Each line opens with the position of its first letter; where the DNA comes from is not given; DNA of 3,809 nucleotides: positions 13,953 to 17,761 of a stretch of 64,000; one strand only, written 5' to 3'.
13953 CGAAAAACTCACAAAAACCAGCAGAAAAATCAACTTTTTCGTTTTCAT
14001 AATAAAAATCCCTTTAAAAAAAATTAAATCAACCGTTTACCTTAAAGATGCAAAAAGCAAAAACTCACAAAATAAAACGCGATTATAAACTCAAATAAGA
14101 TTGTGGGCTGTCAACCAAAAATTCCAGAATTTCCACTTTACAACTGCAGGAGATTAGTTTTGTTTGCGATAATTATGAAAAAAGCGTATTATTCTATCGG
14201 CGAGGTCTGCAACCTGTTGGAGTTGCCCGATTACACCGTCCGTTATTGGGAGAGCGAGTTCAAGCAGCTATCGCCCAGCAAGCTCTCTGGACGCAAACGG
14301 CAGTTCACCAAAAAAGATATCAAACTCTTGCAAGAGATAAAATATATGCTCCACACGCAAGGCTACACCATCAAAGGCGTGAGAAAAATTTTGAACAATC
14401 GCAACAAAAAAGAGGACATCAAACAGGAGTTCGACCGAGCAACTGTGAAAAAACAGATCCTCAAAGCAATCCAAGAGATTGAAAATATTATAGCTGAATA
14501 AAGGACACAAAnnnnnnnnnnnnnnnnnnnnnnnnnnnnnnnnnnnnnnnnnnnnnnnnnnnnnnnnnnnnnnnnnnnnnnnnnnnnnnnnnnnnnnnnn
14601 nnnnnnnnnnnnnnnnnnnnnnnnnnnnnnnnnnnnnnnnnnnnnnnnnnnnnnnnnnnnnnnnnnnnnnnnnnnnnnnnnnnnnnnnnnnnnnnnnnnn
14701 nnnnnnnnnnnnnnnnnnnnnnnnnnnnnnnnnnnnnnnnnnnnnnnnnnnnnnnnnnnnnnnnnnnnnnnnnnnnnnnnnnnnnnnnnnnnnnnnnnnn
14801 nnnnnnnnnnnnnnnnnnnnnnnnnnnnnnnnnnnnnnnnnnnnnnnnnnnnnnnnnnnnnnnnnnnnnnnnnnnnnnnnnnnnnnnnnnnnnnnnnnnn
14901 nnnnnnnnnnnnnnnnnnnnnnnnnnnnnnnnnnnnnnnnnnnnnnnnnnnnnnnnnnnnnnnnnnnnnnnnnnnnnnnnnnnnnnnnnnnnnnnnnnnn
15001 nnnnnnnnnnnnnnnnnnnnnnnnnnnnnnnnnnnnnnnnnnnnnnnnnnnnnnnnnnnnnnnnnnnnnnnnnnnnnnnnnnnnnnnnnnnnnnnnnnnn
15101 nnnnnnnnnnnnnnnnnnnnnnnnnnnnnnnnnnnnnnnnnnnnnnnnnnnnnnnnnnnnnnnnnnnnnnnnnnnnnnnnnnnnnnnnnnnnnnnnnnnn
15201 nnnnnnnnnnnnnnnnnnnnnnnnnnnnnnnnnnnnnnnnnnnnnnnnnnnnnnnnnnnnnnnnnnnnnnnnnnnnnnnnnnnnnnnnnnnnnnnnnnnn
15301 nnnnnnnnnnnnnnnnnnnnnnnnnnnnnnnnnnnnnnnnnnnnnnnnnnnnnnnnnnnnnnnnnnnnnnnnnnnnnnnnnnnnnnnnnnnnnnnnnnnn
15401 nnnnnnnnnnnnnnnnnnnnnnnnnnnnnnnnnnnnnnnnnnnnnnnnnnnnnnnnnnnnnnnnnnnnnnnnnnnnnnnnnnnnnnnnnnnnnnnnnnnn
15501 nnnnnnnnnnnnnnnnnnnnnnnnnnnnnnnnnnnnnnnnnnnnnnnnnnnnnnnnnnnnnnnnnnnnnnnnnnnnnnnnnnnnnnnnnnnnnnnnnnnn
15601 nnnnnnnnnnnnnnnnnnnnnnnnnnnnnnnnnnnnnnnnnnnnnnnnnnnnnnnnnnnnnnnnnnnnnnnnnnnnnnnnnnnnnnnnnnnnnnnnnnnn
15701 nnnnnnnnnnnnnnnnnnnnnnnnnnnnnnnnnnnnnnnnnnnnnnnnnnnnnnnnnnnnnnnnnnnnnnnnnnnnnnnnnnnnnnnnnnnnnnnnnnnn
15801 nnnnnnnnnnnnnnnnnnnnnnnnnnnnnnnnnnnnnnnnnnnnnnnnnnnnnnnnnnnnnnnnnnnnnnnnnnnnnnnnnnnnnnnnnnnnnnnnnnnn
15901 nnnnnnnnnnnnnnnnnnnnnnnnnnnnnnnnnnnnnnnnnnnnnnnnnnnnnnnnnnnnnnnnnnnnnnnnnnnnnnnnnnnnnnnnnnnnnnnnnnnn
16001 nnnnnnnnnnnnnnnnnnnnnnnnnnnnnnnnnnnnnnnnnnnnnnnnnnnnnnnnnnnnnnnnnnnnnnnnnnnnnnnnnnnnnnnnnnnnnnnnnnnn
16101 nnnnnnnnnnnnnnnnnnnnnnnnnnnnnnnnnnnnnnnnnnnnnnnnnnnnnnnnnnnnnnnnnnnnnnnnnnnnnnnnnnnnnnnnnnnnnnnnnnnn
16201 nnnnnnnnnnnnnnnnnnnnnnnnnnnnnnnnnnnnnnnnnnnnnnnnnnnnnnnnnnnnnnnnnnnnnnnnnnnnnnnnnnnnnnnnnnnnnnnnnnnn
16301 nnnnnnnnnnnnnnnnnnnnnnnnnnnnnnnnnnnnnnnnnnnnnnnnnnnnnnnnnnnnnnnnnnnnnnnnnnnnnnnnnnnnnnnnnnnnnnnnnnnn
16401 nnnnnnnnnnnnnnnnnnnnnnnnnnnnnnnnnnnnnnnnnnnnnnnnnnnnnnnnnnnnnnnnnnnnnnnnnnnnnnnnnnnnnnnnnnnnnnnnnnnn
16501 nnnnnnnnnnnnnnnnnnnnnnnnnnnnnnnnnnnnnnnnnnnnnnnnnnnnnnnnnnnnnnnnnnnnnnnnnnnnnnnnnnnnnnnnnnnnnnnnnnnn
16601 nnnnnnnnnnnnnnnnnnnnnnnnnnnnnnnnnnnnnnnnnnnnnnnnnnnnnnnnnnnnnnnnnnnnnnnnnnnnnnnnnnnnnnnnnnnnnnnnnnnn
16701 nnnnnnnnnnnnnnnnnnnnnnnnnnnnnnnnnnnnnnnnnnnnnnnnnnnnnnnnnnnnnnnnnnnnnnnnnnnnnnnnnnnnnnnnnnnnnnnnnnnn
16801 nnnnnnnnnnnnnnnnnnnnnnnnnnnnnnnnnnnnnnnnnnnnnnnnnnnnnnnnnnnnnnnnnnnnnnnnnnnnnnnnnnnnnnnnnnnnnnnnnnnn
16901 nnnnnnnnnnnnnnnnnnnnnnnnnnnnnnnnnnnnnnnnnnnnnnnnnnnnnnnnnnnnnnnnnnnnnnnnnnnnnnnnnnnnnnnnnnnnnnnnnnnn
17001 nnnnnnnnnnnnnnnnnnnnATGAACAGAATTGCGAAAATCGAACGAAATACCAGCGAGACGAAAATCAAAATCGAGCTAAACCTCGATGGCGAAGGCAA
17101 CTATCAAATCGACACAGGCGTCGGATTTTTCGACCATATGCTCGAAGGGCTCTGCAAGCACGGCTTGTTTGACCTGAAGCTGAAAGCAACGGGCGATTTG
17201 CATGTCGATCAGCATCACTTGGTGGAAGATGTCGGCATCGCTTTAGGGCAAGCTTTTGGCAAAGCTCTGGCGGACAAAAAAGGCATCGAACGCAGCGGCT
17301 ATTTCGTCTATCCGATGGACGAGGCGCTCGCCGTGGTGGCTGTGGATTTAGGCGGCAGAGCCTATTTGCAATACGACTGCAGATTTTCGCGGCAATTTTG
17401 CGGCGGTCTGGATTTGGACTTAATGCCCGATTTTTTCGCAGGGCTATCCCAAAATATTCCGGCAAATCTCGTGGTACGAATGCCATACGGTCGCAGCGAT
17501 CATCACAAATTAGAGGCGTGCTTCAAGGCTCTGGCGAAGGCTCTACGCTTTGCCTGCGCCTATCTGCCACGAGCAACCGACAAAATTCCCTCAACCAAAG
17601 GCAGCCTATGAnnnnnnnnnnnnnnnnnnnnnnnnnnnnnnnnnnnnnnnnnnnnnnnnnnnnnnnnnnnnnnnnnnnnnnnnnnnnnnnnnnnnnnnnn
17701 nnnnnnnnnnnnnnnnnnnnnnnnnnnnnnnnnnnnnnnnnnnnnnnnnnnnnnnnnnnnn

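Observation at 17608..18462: DUF89 metal-dependent phosphatase gene embedded in the his operon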

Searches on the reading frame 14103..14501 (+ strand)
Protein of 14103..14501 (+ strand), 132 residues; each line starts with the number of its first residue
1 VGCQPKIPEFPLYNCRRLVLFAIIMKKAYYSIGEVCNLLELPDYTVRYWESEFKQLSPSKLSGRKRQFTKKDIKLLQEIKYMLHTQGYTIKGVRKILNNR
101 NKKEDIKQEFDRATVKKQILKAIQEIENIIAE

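Call 6: search_protein_families(library=pfam, proteins=[window:14103-14501:+], max_evalue=0.01)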
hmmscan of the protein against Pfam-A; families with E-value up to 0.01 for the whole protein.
window:14103-14501:+ (132 aa): 3 families
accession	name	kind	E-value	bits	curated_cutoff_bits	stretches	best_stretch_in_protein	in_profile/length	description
PF13411.12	MerR_1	-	1e-18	67.6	21.6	1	30-98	1-67/69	MerR HTH family regulatory protein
PF00376.29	MerR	-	5.1e-06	26.6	28.2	1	31-68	1-38/38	MerR family regulatory protein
PF12728.13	HTH_17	-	0.0045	17.6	27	0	29-74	1-44/51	Helix-turn-helix domain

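Call 7: search_protein_families(library=ncbifam, proteins=[window:14103-14501:+], max_evalue=0.01)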
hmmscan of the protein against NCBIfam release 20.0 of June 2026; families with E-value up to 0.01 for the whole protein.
window:14103-14501:+ (132 aa): 12 families
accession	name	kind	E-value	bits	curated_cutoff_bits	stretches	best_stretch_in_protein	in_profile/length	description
NF047375.1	HeatShock_HspR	equivalog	6.7e-11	42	105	1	28-114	2-87/92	heat shock protein transcriptional repressor HspR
NF047377.1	heat_HspR_dupli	exception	4.1e-08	33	300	1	29-117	5-94/214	heat shock protein transcriptional repressor HspR, fused homodimer type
NF011617.0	PRK15043.1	equivalog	1.8e-07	30.7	417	1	28-104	2-77/243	HTH-type transcriptional regulator MlrA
NF052513.1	TransRegCarH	equivalog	3.8e-07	29.7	400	1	27-122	4-99/274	HTH-type transcriptional repressor CarH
NF053740.1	TransRegTnrAGPos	equivalog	9.9e-06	25.7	140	1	27-119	10-100/108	hypothetical protein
TIGR02051.1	MerR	equivalog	0.00021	21.5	150.85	1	32-126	2-95/124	mercury resistance transcriptional regulator MerR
NF007069.0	PRK09514.1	equivalog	0.00065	19.7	143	1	30-129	2-96/141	Zn(2+)-responsive transcriptional regulator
NF050798.1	TF_FtsR_Actino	equivalog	0.00089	19.4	150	1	31-111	2-86/223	transcriptional regulator FtsR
TIGR02044.1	CueR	equivalog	0.0018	18.3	147.4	1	32-132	3-97/127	Cu(I)-responsive transcriptional regulator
NF033516.0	transpos_IS3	equivalog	0.0042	16.4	160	1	23-98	93-160/369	IS3 family transposase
TIGR03453.1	partition_RepA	equivalog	0.0088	14.9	348.45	0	30-106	34-104/387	plasmid partitioning protein RepA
TIGR02043.1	ZntR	equivalog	0.0096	16.1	167.95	0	30-129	2-96/131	Zn(2+)-responsive transcriptional regulator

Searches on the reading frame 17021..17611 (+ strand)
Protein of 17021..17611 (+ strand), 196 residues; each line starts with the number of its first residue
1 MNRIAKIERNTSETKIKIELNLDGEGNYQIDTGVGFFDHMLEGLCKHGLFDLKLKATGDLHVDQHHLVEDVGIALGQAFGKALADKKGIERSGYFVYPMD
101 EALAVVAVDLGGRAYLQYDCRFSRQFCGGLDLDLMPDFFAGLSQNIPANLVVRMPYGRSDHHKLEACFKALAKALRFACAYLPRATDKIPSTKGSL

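Call 6: search_protein_families(library=pfam, proteins=[window:17021-17611:+], max_evalue=0.01)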
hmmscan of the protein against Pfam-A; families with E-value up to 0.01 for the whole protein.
window:17021-17611:+ (196 aa): 1 family
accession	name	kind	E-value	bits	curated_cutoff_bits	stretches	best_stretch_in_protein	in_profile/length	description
PF00475.24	IGPD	-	1.6e-59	200.6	27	1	32-175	1-144/144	Imidazoleglycerol-phosphate dehydratase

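Call 7: search_protein_families(library=ncbifam, proteins=[window:17021-17611:+], max_evalue=0.01)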
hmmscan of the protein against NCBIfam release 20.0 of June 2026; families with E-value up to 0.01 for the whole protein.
window:17021-17611:+ (196 aa): 13 families
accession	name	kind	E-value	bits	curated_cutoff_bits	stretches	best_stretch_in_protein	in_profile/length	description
NF002111.0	PRK00951.2-1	equivalog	6e-76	254.4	231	1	2-196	3-194/194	imidazoleglycerol-phosphate dehydratase HisB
NF002109.0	PRK00951.1-5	equivalog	7e-74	247.9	278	1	2-196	2-196/196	imidazoleglycerol-phosphate dehydratase HisB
NF002116.0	PRK00951.2-6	equivalog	6.6e-72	241.6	269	1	2-196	3-197/197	imidazoleglycerol-phosphate dehydratase HisB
NF002106.0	PRK00951.1-1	equivalog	1e-68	230.9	283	1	2-196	3-197/197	imidazoleglycerol-phosphate dehydratase HisB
NF003937.0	PRK05446.1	equivalog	2.8e-68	230.5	443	1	2-196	166-355/355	bifunctional histidinol-phosphatase/imidazoleglycerol-phosphate dehydratase HisB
NF002108.0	PRK00951.1-3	equivalog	4.8e-67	225.6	328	1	2-196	9-203/205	imidazoleglycerol-phosphate dehydratase HisB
NF002112.0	PRK00951.2-2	equivalog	1.4e-66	224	315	1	3-196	3-194/194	imidazoleglycerol-phosphate dehydratase HisB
NF002115.0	PRK00951.2-5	equivalog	3.1e-66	222.8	289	1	1-196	1-195/195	imidazoleglycerol-phosphate dehydratase HisB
NF002114.0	PRK00951.2-4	equivalog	2.9e-64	216.2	189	1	5-196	2-190/190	imidazoleglycerol-phosphate dehydratase HisB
NF002107.0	PRK00951.1-2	equivalog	4.2e-63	212.5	267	1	3-195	2-193/194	imidazoleglycerol-phosphate dehydratase HisB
NF002110.2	PRK00951.1-6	equivalog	2.5e-62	210.2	266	1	3-196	1-199/199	imidazoleglycerol-phosphate dehydratase HisB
NF002113.0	PRK00951.2-3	equivalog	1.6e-53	181.4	288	1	3-194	2-188/190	imidazoleglycerol-phosphate dehydratase HisB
NF010121.0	PRK13598.1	equivalog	4e-45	153.9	295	1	1-196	1-193/193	imidazoleglycerol-phosphate dehydratase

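Call 44: find_related_loci(query=window:17021-17608:+, collection=metagenome_contigs, flank=6000)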
Query window:17021-17608:+ (196 aa) in metagenome_contigs; peptide patterns used: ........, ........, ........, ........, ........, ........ (x = any residue, [..] = any of these).
600 stretches matched a pattern (row limit reached: there are more); 590 encode a relative of the query (tblastn E <= 1e-3); the best 80 are kept; 80 distinct loci.
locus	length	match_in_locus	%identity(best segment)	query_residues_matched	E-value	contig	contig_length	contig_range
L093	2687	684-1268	56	1-196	6e-69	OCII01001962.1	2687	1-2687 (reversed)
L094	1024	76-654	54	3-196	5e-71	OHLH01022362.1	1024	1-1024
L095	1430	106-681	52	3-196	1e-68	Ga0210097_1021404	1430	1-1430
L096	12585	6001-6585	53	2-196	3e-64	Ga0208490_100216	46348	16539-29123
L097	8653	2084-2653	52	3-194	2e-64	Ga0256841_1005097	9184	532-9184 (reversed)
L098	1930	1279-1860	53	3-196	4e-66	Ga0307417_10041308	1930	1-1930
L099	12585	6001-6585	53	1-196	1e-64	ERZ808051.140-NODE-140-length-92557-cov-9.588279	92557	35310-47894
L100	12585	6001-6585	52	2-196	5e-64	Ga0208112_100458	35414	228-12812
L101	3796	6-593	52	1-196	4e-64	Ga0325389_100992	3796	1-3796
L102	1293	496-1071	52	3-196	4e-67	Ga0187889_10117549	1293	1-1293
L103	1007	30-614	51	2-196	2e-68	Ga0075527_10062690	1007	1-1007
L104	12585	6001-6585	52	1-196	3e-63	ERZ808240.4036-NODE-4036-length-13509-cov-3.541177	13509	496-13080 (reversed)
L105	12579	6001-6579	50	3-196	3e-63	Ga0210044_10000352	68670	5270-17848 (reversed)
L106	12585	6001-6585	53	1-196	2e-63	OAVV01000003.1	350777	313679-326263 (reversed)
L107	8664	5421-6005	52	1-196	3e-63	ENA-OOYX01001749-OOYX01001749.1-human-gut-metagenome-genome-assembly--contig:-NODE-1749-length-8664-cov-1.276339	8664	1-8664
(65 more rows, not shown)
